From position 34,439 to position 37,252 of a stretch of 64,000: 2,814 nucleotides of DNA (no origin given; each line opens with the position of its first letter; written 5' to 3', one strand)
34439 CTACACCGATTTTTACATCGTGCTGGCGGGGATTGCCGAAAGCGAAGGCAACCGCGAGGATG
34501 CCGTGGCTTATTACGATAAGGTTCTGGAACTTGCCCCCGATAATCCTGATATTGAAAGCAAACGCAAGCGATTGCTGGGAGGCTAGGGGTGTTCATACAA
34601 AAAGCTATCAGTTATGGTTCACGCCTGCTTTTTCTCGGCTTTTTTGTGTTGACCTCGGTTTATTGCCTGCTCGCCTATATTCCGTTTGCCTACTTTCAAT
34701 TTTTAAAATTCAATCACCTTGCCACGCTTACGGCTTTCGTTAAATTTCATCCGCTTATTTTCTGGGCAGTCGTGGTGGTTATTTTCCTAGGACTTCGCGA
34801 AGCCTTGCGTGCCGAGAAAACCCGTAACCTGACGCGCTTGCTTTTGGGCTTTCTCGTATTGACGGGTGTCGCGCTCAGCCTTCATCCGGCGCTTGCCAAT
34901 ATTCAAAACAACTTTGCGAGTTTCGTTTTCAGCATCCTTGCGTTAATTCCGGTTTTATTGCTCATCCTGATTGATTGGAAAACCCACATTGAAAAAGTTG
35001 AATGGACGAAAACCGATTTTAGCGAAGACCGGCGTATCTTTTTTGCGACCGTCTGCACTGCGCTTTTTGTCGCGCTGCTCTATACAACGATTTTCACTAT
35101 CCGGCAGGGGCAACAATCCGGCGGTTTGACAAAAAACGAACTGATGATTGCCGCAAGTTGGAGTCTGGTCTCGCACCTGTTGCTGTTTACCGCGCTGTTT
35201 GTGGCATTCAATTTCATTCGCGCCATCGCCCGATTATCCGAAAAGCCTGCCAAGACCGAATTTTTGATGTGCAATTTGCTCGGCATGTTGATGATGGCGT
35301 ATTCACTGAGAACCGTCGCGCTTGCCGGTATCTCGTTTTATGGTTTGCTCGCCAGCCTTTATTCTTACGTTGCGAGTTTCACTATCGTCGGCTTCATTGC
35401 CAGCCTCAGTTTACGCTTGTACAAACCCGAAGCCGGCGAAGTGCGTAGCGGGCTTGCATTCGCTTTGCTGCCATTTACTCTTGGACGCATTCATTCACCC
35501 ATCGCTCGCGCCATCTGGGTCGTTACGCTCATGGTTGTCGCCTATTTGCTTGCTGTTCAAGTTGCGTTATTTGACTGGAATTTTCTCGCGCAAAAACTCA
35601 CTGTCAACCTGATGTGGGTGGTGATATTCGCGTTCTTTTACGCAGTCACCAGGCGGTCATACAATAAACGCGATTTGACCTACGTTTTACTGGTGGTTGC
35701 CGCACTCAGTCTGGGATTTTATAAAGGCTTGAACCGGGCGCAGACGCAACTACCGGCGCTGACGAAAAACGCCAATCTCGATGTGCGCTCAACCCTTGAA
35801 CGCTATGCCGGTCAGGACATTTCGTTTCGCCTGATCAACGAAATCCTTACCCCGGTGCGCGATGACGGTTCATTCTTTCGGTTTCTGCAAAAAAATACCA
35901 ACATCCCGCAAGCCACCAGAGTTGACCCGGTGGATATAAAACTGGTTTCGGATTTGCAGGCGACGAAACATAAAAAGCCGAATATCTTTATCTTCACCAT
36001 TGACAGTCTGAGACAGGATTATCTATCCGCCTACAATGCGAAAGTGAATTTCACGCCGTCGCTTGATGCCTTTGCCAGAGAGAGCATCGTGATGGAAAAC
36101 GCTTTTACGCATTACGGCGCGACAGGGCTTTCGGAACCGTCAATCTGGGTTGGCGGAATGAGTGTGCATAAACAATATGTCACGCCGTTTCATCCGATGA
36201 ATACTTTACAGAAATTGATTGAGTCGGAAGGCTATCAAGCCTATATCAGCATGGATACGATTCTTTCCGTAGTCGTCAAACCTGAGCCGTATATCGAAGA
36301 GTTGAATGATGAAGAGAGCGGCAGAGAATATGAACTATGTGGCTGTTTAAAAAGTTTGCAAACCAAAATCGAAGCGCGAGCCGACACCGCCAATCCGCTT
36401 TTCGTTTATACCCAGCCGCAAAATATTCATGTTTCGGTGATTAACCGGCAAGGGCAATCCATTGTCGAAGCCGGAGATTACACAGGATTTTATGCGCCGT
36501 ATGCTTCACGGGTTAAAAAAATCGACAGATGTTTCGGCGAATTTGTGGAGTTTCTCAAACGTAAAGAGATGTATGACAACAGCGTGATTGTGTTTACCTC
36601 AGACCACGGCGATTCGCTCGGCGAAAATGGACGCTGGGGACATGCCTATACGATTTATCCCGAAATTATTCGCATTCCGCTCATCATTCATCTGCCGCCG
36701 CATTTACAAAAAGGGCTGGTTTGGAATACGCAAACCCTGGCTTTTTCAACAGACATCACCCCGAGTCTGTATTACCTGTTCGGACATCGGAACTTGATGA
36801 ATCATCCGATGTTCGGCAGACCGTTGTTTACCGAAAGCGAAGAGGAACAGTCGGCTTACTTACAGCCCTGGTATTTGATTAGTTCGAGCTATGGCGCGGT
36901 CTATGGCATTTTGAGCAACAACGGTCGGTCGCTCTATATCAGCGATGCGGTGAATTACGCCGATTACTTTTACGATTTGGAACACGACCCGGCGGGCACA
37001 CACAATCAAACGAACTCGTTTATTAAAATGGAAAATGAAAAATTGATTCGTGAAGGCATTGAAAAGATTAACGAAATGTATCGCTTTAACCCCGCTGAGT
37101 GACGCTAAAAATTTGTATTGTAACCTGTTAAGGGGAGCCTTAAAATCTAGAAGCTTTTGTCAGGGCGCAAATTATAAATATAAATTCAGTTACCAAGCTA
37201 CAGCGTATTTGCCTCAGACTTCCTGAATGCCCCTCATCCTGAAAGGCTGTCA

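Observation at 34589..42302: Non-canonical synthase-dependent exopolysaccharide locus: sulfatase-family membrane transferase + short TPR/beta-barrel porin + pseudoREC-REC regulator + HEAT-repeat membrane protein + PgaC-like GT2 synthase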

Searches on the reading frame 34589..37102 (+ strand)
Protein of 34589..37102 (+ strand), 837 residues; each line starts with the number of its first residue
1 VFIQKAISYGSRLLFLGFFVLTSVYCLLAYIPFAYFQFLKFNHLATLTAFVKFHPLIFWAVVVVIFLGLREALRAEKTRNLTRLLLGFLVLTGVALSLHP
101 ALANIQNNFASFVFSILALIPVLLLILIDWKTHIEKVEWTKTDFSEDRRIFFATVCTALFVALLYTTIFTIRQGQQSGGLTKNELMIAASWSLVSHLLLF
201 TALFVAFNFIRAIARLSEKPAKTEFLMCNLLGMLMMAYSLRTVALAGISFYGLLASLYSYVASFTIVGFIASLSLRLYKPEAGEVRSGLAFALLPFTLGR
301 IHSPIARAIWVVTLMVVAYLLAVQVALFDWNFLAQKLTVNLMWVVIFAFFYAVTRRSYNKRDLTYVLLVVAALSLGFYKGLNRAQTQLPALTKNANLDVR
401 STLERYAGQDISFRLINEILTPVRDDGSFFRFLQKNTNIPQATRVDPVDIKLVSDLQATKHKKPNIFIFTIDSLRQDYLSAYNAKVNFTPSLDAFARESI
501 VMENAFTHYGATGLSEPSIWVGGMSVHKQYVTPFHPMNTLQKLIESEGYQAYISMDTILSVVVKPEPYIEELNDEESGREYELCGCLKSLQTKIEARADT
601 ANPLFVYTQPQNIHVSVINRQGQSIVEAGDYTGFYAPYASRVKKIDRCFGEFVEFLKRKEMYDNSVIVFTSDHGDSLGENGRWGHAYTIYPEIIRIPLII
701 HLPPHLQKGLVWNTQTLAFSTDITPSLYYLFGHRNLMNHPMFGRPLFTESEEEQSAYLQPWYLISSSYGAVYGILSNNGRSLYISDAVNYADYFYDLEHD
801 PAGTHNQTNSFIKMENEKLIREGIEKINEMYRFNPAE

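Call 3: search_protein_families(library=pfam, proteins=[window:34589-37102:+], max_evalue=0.01)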
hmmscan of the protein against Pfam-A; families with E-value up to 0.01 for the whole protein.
window:34589-37102:+ (837 aa): 3 families
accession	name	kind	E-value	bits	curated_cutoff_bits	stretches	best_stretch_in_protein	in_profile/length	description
PF00884.28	Sulfatase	-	5.9e-25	88.6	25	1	464-732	1-300/301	Sulfatase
PF01663.27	Phosphodiest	-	4.7e-06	26.9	23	1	639-674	185-220/342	Type I phosphodiesterase / nucleotide pyrophosphatase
PF02995.22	DUF229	-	0.00077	18.7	25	0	641-679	309-347/496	Protein of unknown function (DUF229)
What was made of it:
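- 34589..37102 (+): 837-aa polytopic membrane enzyme: 11 TM helices plus a periplasmic alkaline-phosphatase-superfamily ('sulfatase-like') domain with a Thr nucleophile. Pfam Sulfatase 5.9e-25 (call 3).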

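Call 4: search_protein_families(library=ncbifam, proteins=[window:34589-37102:+], max_evalue=0.01)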
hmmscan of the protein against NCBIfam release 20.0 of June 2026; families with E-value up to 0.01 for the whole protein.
window:34589-37102:+ (837 aa): 19 families
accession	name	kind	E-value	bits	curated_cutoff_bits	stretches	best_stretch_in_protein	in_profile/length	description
NF010322.0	PRK13759.1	equivalog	1.2e-22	80.1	481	2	636-810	268-439/486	arylsulfatase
TIGR03417.1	chol_sulfatase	equivalog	1.3e-21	77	433.45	1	638-817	255-429/500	choline-sulfatase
NF045661.1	HdlasePehA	equivalog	2.2e-15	56.3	900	1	632-733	278-377/506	phosphoric/sulfuric ester hydrolase PehA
NF052527.1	Mn_arylsulf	exception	1.1e-12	47.6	850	1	626-751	255-379/479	manganese-dependent arylsulfatase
NF028537.1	P_eth_NH2_trans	domain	4.7e-06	25.4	500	1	642-731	417-512/527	phosphoethanolamine--lipid A transferase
NF008619.0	PRK11598.1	equivalog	5.5e-06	25.1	660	1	638-717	421-503/546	phosphoethanolamine transferase EptA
NF047438.1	polymyxin_MCR12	exception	9.5e-06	24.2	1200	1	636-717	421-505/548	MCR-12 family phosphoethanolamine--lipid A transferase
NF038282.1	LapC_YejM_PbgA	exception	3.4e-05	22.3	825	1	614-705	391-478/584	LPS biosynthesis-modulating metalloenzyme YejM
NF053859.1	polymyxin_MCR13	exception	5.7e-05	22.2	1250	1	631-717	409-498/541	MCR-13 family phosphoethanolamine--lipid A transferase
NF033836.1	polymyxin_MCR9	exception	0.00019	20.3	1240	1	624-710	402-491/539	MCR-9 family phosphoethanolamine--lipid A transferase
NF033862.2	polymyxin_MCR10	exception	0.00033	19.5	1250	1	623-704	401-485/539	MCR-10 family phosphoethanolamine--lipid A transferase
NF038075.1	fam_STM4013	hypoth_equivalog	0.00045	19.8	250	1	599-688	167-247/261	STM4013/SEN3800 family hydrolase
NF053595.1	LptchSynLtaSGpos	equivalog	0.00065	18.4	970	1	638-780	430-573/626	lipoteichoic acid synthase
NF007160.0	PRK09598.1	equivalog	0.00076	17.9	561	1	649-708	417-477/523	phosphoethanolamine--lipid A transferase EptA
NF033409.0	poly_MCR3_broad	equivalog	0.0024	16.5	1075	1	627-708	401-485/535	MCR-3-related phosphoethanolamine--lipid A transferase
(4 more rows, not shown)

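Call 8: search_solved_structures(query=window:34589-37102:+, max_evalue=0.001)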
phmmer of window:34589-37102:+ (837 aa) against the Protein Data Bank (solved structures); distinct sequences matched with E-value up to 0.001: 58.
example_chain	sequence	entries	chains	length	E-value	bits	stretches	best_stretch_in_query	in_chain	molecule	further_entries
7p24_AAA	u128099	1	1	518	2.1e-16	62.4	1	620-832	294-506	Mucin-desulfating sulfatase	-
5g2v_A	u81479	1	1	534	1.1e-15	60.1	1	629-834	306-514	N-ACETYLGLUCOSAMINE-6-SULFATASE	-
9s03_A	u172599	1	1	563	7e-14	54.1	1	609-811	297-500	Putative sulfatase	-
2qzu_A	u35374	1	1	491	8.3e-14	53.8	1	627-829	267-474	Putative sulfatase yidJ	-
6pt6_B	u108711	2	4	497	3.1e-13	51.9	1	630-809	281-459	exo-2S-iota carrageenan S1 sulfatase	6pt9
6j66_A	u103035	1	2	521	4.6e-13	51.4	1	633-743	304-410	Chondroitin sulfate/dermatan sulfate 4-O-endosulfatase protein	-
6ptk_A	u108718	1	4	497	5.2e-13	51.2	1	630-809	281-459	exo-2S-iota carrageenan S1 sulfatase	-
4upi_A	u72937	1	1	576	5.3e-13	51.1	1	637-729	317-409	SULFATASE FAMILY PROTEIN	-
6pt4_B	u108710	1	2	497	7.4e-13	50.7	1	630-809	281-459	exo-2S-iota carrageenan S1 sulfatase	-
7oz8_AAA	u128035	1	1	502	8.8e-13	50.4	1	638-810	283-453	Choline-sulfatase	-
7lha_A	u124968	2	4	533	6.3e-11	44.3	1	631-734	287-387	Exo-L-galactose-6-sulfatase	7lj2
7pth_A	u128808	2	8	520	1.3e-10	43.3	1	637-805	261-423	Choline sulfatase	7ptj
6fny_A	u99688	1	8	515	1.7e-10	42.9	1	637-805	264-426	Choline-sulfatase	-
6g5z_A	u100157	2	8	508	2.7e-10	42.2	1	637-805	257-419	Choline-sulfatase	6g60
6hhm_A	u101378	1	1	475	3.7e-10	41.7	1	638-732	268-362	Arylsulfatase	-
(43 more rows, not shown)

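Call 27: find_homologous_proteins(query=window:34589-37102:+, max_evalue=1e-10)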
Query window:34589-37102:+ (837 aa): 156 proteins with E <= 1e-10 among 8000 candidates; the best 120 are listed.
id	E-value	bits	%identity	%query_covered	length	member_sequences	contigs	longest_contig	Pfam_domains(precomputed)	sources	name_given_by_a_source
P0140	0.0e+0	1889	100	100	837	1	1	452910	PF01663.28,PF00884.29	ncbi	ncbi:MAG: sulfatase-like hydrolase/transferase [Acidobacteriota bacterium]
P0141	0.0e+0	1522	78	100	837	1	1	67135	PF00884.29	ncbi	-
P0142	0.0e+0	1488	76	100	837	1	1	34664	PF00884.29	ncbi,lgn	-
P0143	0.0e+0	1470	76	100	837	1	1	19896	PF00884.29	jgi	jgi:hypothetical protein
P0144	0.0e+0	1195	61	100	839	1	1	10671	PF01663.28,PF00884.29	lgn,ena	-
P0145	0.0e+0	1182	60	100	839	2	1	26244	PF01663.28,PF00884.29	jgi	jgi:arylsulfatase A-like enzyme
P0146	0.0e+0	1156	61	98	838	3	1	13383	PF00884.29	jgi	jgi:hypothetical protein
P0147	0.0e+0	1150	60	100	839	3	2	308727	PF00884.29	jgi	jgi:hypothetical protein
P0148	0.0e+0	1116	58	100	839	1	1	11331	PF01663.28,PF00884.29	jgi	jgi:arylsulfatase A-like enzyme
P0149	0.0e+0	1084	57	100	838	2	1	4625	PF00884.29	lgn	-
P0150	0.0e+0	1074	56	98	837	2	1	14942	PF01663.28,PF00884.29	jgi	jgi:hypothetical protein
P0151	8.4e-294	995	55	99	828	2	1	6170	PF00884.29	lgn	-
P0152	7.1e-282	955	52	100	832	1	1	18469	PF00884.29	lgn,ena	-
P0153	2.0e-275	934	51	100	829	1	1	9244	PF01663.28,PF00884.29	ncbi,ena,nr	ncbi:MAG TPA: sulfatase-like hydrolase/transferase [Blastocatellia bacterium]|nr:sulfatase-like hydr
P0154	1.4e-254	865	50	89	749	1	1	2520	PF01663.28,PF00884.29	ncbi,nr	ncbi:MAG TPA: sulfatase-like hydrolase/transferase, partial [Blastocatellia bacterium]|nr:sulfatase-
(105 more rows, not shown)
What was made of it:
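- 34589..37102 (+): An identical protein is annotated in NCBI as 'sulfatase-like hydrolase/transferase' (call 27).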

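Call 30: search_solved_structures(query=A2, max_evalue=0.001, show_alignments=0)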
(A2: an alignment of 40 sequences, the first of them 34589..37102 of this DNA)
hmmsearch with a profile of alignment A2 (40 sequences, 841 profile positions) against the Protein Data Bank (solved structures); distinct sequences matched with E-value up to 0.001: 71 (the best 60 are shown).
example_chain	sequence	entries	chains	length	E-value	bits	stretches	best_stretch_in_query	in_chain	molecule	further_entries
7oz8_AAA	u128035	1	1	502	1.3e-18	69.9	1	633-817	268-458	Choline-sulfatase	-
2qzu_A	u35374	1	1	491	5.1e-18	68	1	632-736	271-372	Putative sulfatase yidJ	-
4upi_A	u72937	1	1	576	5.5e-17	64.6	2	639-710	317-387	SULFATASE FAMILY PROTEIN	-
6j66_A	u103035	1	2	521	1.9e-16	62.8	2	634-746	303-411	Chondroitin sulfate/dermatan sulfate 4-O-endosulfatase protein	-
5g2v_A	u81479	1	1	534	1.9e-16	62.8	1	632-836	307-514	N-ACETYLGLUCOSAMINE-6-SULFATASE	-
6pt6_B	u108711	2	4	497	3.3e-16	62.1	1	629-729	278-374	exo-2S-iota carrageenan S1 sulfatase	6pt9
6ptk_A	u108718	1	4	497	6.2e-16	61.1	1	629-729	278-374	exo-2S-iota carrageenan S1 sulfatase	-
6pt4_B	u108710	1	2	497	9.4e-16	60.5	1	629-729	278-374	exo-2S-iota carrageenan S1 sulfatase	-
7p24_AAA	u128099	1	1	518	2.2e-15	59.3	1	629-734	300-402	Mucin-desulfating sulfatase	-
4upk_A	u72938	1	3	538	4.3e-14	55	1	630-736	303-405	PHOSPHONATE MONOESTER HYDROLASE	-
7lha_A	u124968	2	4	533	1e-13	53.8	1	625-736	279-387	Exo-L-galactose-6-sulfatase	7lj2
9s03_A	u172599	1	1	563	1.3e-13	53.5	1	629-838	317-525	Putative sulfatase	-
6hhm_A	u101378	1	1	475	2.1e-13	52.8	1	639-734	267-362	Arylsulfatase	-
2vqr_A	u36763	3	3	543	2.2e-13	52.7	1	629-735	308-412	PUTATIVE SULFATASE | Multifunctional alkaline phosphatase superfamily protein pRL90232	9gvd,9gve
9ihk_D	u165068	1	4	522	8.7e-13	50.7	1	630-822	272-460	Sulfatase_S1_30A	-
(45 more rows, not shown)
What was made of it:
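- Sequence similarity is highest to hydrolytic S1 sulfatases, PehA and phosphonate monoester hydrolases (calls 4, 8, 30).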

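Call 43: predict_structure(alignment_id=A2)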
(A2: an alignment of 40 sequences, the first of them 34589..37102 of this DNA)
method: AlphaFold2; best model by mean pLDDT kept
length: 837 residues; sequences in the alignment: 40
mean_pLDDT: 88.0   pTM: 0.85
mean pLDDT of the five models: 88.0, 86.9, 86.6, 84.7, 84.6
residues with pLDDT >= 90: 494; 70-90: 283; 50-70: 57; < 50: 3
segments of 3 or more residues with pLDDT < 50: none
pLDDT, mean of each block of 10 residues (from residue 1): 78 95 93 77 76 93 92 90 96 92 87 96 96 91 79 94 92 71 88 93 92 91 96 94 83 91 97 91 88 85 86 92 75 87 94 72 75 83 72 65 85 89 73 83 82 91 94 95 94 98 95 90 81 85 95 88 91 61 91 90 93 83 61 87 95 97 97 88 80 95 94 95 97 91 95 94 91 95 89 90 84 95 93 76
secondary structure, 60 per line:
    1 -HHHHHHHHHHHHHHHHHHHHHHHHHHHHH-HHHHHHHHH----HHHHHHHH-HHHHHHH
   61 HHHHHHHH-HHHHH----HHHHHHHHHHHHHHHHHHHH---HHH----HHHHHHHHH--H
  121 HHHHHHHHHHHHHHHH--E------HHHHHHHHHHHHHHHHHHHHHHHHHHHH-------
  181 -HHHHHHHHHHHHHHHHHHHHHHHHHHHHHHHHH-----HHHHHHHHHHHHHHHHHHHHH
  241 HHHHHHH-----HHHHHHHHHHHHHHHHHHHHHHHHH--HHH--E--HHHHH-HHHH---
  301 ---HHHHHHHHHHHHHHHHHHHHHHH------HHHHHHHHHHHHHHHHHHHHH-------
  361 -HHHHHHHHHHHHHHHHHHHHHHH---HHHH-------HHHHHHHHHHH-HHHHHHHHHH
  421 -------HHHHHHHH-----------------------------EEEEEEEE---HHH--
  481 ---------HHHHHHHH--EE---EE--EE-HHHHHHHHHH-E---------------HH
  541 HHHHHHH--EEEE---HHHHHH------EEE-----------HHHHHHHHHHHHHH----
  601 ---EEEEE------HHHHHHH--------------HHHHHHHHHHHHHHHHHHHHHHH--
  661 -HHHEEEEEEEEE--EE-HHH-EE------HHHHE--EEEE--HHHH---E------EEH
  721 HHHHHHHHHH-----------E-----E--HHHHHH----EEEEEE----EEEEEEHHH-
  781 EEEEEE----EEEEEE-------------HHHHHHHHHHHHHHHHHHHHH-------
elements in order (helices of 4 or more, strands of 3 or more residues): H2-30 H32-40 H45-52 H54-68 H70-74 H79-98 H109-117 H120-136 H146-173 H182-214 H220-247 H253-277 H288-292 H294-297 H304-326 H333-353 H362-384 H388-391 H399-409 H411-420 H428-435 E465-472 H490-497 H512-521 H539-547 E550-553 H557-562 E569-571 H583-596 E604-608 H615-621 H636-658 E665-673 H691-694 E698-701 H704-707 H720-730 H751-756 E761-766 E771-776 E781-786 E791-796 H810-830
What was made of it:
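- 34589..37102 (+): AF2 model pLDDT 88, pTM 0.85 (call 43).
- On Lipid-headgroup phosphotransferases (LtaS, EptA/MCR, BcsG, OpgB): The AF2 model shows 11 TM helices followed by the catalytic domain (call 43).
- The domain follows 11 TM helices, which places it in the periplasm (call 43).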

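Call 45: fold_search(model_id=the predicted structure, library=pdb)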
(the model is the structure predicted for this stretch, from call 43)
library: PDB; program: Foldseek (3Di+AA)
matches with E <= 10: 583; with E <= 0.001: 313
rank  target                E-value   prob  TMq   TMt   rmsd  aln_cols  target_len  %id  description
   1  6xlp_A                4.3e-13  1.00  0.33  0.46  21.3       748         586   12  Structure of the essential inner membrane lipopolysaccharide-PbgA complex (released 2020-08-26)
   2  6v8q_A                1.2e-12  1.00  0.32  0.46  21.1       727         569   13  Structure of an inner membrane protein required for PhoPQ regulated increases in outer membrane cardiolipin (released 2020-03-18)
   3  9bba_B                1.3e-12  1.00  0.34  0.47   5.7       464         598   17  Structure of S1_8C, a lambda-carrageenan specific sulfatase (released 2025-08-27)
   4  6fny_A                1.7e-12  1.00  0.31  0.48   9.1       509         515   18  CRYSTAL STRUCTURE OF A CHOLINE SULFATASE FROM SINORHIZOBIUM MELLILOTI (released 2018-02-28)
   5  7oz8                  2.0e-12  1.00  0.32  0.54   7.5       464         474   17  Sulfated host glycan recognition by carbohydrate sulfatases of the human gut microbiota (BT1918_S1_46) (released 2022-06-29)
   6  7pth_B                3.5e-12  1.00  0.31  0.47   7.9       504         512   17  C54S mutant of choline-sulfatase from E. meliloti CECT4857 bound to choline (released 2022-08-03)
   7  9bep_A                3.6e-12  1.00  0.34  0.46   6.0       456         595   18  Structure of S1_8C, a lambda-carrageenan specific sulfatase, in complex with an oligosaccharide (released 2025-08-27)
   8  9bba_D                3.6e-12  1.00  0.33  0.44   6.1       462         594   16  Structure of S1_8C, a lambda-carrageenan specific sulfatase (released 2025-08-27)
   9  6pt6_A                3.8e-12  1.00  0.33  0.56   8.8       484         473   16  Crystal structure of PsS1_NC C84S in complex with i-neocarratetraose (released 2019-09-25)
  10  6fny_C                4.3e-12  1.00  0.31  0.48   8.7       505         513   18  CRYSTAL STRUCTURE OF A CHOLINE SULFATASE FROM SINORHIZOBIUM MELLILOTI (released 2018-02-28)
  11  5g2v                  5.4e-12  1.00  0.34  0.55   6.9       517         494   17  Structure of BT4656 in complex with its substrate D-Glucosamine-2-N, 6-O-disulfate. (released 2017-05-24)
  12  6g5z_A                5.4e-12  1.00  0.32  0.50   7.3       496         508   18  Choline sulfatase from Ensifer (Sinorhizobium) meliloti (released 2019-04-10)
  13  6g60_C                5.4e-12  1.00  0.30  0.47   8.3       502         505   18  Choline sulfatase from Ensifer (Sinorhizobium) meliloti cocrystalized with choline (released 2019-04-10)
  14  7pth_A                6.2e-12  1.00  0.32  0.48   7.6       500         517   18  C54S mutant of choline-sulfatase from E. meliloti CECT4857 bound to choline (released 2022-08-03)
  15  6v8q_B                6.2e-12  1.00  0.33  0.47  21.3       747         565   14  Structure of an inner membrane protein required for PhoPQ regulated increases in outer membrane cardiolipin (released 2020-03-18)
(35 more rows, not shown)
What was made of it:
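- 34589..37102 (+): Fold hits to PbgA/YejM and S1 sulfatases (call 45).
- The top fold match of the sulfatase-like protein is the LPS-binding regulator PbgA/YejM (call 45).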
